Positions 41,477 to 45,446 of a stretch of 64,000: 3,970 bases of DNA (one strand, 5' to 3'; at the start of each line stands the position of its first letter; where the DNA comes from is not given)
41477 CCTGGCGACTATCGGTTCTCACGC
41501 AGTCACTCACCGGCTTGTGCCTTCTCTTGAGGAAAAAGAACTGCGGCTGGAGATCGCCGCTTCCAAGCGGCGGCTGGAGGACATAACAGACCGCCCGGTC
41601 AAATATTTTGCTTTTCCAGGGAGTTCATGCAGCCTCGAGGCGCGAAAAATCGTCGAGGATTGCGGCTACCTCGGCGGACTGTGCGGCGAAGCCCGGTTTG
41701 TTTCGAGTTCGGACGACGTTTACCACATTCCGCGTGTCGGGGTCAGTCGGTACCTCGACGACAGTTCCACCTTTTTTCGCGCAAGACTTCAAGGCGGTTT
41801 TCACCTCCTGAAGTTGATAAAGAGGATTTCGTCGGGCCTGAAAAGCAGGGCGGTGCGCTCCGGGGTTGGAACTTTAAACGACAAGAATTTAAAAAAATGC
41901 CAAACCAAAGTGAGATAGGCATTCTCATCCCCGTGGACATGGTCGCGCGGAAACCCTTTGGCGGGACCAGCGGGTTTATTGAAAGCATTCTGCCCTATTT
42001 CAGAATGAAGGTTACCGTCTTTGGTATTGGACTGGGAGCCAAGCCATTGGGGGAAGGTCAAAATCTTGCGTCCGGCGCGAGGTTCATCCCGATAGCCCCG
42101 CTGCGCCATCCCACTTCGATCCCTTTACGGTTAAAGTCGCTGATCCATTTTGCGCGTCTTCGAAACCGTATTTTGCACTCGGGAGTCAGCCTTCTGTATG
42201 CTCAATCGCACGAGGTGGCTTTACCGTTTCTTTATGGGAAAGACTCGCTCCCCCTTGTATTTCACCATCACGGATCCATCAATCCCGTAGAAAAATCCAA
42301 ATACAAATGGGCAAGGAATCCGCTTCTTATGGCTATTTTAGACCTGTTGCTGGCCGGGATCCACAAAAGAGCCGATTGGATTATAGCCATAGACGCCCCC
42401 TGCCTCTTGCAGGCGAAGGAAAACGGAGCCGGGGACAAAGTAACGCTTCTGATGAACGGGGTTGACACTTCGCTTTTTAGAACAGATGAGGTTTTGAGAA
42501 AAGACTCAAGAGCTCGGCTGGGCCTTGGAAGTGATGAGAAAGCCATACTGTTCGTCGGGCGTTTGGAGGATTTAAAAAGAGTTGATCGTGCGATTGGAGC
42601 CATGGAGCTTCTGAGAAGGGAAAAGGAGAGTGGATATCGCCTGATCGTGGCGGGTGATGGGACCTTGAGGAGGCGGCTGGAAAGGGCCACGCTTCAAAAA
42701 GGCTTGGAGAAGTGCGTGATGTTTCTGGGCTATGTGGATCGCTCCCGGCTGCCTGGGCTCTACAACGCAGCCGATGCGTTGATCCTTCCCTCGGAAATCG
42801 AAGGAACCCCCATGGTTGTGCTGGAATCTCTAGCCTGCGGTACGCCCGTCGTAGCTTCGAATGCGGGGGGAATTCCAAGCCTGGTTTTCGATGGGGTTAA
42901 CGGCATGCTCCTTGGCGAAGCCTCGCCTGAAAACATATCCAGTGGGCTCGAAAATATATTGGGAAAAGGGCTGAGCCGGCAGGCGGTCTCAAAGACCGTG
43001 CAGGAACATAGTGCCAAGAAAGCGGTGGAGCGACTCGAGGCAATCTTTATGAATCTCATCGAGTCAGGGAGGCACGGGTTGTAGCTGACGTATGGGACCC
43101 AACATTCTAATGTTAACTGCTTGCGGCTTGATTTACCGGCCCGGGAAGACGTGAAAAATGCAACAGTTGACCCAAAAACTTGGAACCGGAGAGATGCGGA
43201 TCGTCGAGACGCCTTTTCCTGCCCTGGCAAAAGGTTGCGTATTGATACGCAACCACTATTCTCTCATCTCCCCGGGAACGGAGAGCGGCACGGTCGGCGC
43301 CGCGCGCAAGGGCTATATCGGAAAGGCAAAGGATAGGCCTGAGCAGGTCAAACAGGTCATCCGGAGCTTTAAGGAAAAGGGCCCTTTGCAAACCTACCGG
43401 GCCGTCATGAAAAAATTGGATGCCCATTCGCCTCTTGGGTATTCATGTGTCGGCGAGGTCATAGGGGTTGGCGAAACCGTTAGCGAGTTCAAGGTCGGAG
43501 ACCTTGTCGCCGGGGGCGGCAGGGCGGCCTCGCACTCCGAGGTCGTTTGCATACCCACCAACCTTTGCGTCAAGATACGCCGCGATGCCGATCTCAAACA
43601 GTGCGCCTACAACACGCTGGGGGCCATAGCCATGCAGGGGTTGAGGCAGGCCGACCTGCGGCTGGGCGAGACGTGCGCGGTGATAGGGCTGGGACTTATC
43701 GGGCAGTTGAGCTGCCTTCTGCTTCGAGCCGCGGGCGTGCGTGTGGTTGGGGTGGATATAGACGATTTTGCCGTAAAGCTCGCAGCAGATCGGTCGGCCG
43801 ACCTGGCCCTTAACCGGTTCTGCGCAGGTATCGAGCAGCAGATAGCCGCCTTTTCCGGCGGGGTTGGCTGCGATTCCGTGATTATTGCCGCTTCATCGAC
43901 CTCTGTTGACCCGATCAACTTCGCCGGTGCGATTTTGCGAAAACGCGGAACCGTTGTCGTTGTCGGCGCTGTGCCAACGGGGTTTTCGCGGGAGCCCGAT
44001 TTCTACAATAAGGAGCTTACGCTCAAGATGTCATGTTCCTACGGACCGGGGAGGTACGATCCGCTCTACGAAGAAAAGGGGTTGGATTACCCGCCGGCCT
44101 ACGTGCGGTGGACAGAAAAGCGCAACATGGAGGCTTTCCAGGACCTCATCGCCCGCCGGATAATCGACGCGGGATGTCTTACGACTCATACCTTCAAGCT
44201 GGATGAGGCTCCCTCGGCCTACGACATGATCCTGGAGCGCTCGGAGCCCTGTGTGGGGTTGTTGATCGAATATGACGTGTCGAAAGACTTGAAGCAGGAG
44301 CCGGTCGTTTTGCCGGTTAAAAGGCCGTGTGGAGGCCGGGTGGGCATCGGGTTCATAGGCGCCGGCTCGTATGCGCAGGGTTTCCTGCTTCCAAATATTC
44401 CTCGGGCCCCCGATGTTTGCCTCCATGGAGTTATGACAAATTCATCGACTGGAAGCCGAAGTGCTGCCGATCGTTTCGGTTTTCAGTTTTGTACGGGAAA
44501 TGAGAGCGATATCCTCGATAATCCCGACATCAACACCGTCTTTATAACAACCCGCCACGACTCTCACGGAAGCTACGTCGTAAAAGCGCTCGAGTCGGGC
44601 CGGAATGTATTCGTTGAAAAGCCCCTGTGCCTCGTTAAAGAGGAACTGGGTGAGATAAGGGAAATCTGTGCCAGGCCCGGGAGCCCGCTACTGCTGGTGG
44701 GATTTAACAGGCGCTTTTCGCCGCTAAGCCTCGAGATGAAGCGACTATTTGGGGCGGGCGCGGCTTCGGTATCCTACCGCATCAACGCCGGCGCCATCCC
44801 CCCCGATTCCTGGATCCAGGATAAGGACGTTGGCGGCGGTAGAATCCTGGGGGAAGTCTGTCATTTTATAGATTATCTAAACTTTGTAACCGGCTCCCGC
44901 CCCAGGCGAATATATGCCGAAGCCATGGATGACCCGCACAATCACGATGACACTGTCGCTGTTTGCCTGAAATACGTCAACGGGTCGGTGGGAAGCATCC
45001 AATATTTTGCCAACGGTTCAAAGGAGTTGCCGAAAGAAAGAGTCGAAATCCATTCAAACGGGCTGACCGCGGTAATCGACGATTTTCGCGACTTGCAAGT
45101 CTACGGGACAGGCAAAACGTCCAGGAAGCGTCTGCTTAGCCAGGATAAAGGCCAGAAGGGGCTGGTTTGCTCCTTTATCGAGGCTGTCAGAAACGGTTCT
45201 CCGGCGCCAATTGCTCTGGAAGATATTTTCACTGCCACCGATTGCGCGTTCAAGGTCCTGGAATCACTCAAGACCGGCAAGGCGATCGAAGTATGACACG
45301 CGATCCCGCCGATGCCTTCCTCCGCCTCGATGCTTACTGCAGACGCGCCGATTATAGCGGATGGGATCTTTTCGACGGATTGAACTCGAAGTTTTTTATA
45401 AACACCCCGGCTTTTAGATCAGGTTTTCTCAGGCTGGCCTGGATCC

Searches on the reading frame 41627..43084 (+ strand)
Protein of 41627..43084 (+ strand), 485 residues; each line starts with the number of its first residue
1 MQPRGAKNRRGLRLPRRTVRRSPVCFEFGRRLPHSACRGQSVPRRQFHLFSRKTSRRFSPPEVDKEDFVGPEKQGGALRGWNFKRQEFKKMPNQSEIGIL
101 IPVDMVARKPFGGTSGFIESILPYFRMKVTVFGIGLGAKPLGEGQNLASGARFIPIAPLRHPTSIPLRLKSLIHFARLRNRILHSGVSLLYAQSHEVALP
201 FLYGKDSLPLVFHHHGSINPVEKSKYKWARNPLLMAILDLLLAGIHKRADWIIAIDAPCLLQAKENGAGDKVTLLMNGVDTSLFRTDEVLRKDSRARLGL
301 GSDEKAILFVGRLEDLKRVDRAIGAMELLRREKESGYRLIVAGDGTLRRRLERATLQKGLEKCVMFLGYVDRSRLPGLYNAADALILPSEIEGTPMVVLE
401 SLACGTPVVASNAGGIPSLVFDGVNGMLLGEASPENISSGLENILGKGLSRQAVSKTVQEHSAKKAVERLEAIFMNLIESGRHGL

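Call 76: search_protein_families(library=ncbifam, proteins=[window:41627-43084:+], max_evalue=0.00001)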
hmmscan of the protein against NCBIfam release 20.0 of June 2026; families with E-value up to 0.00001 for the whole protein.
window:41627-43084:+ (485 aa): 36 families (the best 25 are shown)
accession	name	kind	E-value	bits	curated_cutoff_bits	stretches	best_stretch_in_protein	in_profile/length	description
TIGR03088.1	stp2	hypoth_equivalog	3.8e-31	108.5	409.05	1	270-474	160-370/374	TIGR03088 family PEP-CTERM/XrtA system glycosyltransferase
TIGR03449.1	mycothiol_MshA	equivalog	2.1e-30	106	462.5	1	268-464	186-386/406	D-inositol-3-phosphate glycosyltransferase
TIGR04157.1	glyco_rSAM_CFB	subfamily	3.3e-27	95.5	400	1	260-429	183-348/406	TIGR04157 family glycosyltransferase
TIGR03999.1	thiol_BshA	equivalog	3.8e-26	91.9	273.7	1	271-478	168-374/375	N-acetyl-alpha-D-glucosaminyl L-malate synthase BshA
NF047684.1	TeichurnBiosyTuaC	equivalog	7e-26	91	550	1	247-463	163-370/391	teichuronic acid biosynthesis protein TuaC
NF041876.1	EPS_EpsE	equivalog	4.6e-24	85.4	400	1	270-464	186-378/389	exopolysaccharide biosynthesis GT4 family glycosyltransferase EpsE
TIGR04063.1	stp3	hypoth_equivalog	1.4e-21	76.8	442.05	1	268-465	178-383/397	TIGR04063 family PEP-CTERM/XrtA system glycosyltransferase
TIGR04047.1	MSMEG_0565_glyc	hypoth_equivalog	1.7e-21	76.7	259.85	1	267-466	156-363/373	MSMEG_0565 family glycosyltransferase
TIGR02149.1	glgA_Coryne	subfamily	9.9e-21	74.3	302.4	1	248-468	144-372/391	glycogen synthase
NF050056.1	ProtGlycPglH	equivalog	5.5e-18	65.2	600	1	303-479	178-351/354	GalNAc-alpha-(1->4)-GalNAc-alpha-(1->3)-diNAcBac-PP-undecaprenol alpha-1,4-N-acetyl-D-galactosaminyltransferase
NF012028.0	PRK15484.1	subfamily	4.9e-17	62.1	618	1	270-460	161-356/380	lipopolysaccharide N-acetylglucosaminyltransferase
NF053787.1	GlcN_PG_synth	equivalog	3e-16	59.2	480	1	270-476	164-358/361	N-acetylglucosaminyl phosphatidylglycerol synthase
NF041010.1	glycosy_Agl16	equivalog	1.5e-14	53.7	575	1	269-460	155-330/352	glycosylation protein Agl16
NF038298.1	EPS_HpsO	equivalog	5e-14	51.9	575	1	265-457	163-362/388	hormogonium polysaccharide biosynthesis glycosyltransferase HpsO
NF007396.0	PRK09922.1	equivalog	1.6e-13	50.3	385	1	303-477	181-358/361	lipopolysaccharide 1,6-galactosyltransferase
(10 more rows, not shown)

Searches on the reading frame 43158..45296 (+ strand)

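Call 76: search_protein_families(library=ncbifam, proteins=[window:43158-45296:+], max_evalue=0.00001)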
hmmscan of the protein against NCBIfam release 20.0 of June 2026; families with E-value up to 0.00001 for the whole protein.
window:43158-45296:+ (712 aa): 14 families
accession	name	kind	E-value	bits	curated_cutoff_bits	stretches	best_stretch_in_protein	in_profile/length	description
TIGR04380.1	myo_inos_iolG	equivalog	8.2e-27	93.9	355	1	395-710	2-329/330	inositol 2-dehydrogenase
NF040723.1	UDP-GlcNAcDh_Arch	equivalog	1.8e-13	50.7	450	1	418-704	23-301/302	UDP-N-acetylglucosamine 3-dehydrogenase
NF052479.1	LevoglcsnDh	equivalog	6.2e-13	48.2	650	1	426-579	42-203/386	levoglucosan dehydrogenase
NF007574.0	PRK10206.1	equivalog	2.4e-10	40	352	1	398-535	6-142/345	oxidoreductase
NF052679.1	InsChiInosDhIolG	equivalog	3.3e-10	39.5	540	1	447-529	56-138/343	bifunctional inositol 2-dehydrogenase/D-chiro-inositol 1-dehydrogenase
NF008607.0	PRK11579.1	subfamily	3.6e-10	39.4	330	1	395-535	5-141/346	oxidoreductase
TIGR03989.1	Rxyl_3153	subfamily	3.8e-09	36.3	440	1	125-273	140-290/370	NDMA-dependent alcohol dehydrogenase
TIGR00692.1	tdh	equivalog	8.3e-08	31.6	458.35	0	123-244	116-237/340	L-threonine 3-dehydrogenase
NF006940.0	PRK09422.1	equivalog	1.7e-07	30.5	344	1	127-271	118-261/338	alcohol dehydrogenase AdhP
NF003808.0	PRK05396.1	equivalog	1.9e-07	30.3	380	0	123-242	118-237/341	L-threonine 3-dehydrogenase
NF041097.1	keto_inos_dh_IolM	equivalog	2e-07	30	450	0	163-271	200-312/389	scyllo-inosose 3-dehydrogenase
TIGR02824.1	quinone_pig3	subfamily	2.5e-06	26.7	296.8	1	88-271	56-239/325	putative NAD(P)H quinone oxidoreductase, PIG3 family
NF007375.0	PRK09880.1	equivalog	7.1e-06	25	469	0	127-271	127-267/344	L-idonate 5-dehydrogenase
TIGR03451.1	mycoS_dep_FDH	equivalog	9.7e-06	24.6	512.9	1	134-274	139-279/358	S-(hydroxymethyl)mycothiol dehydrogenase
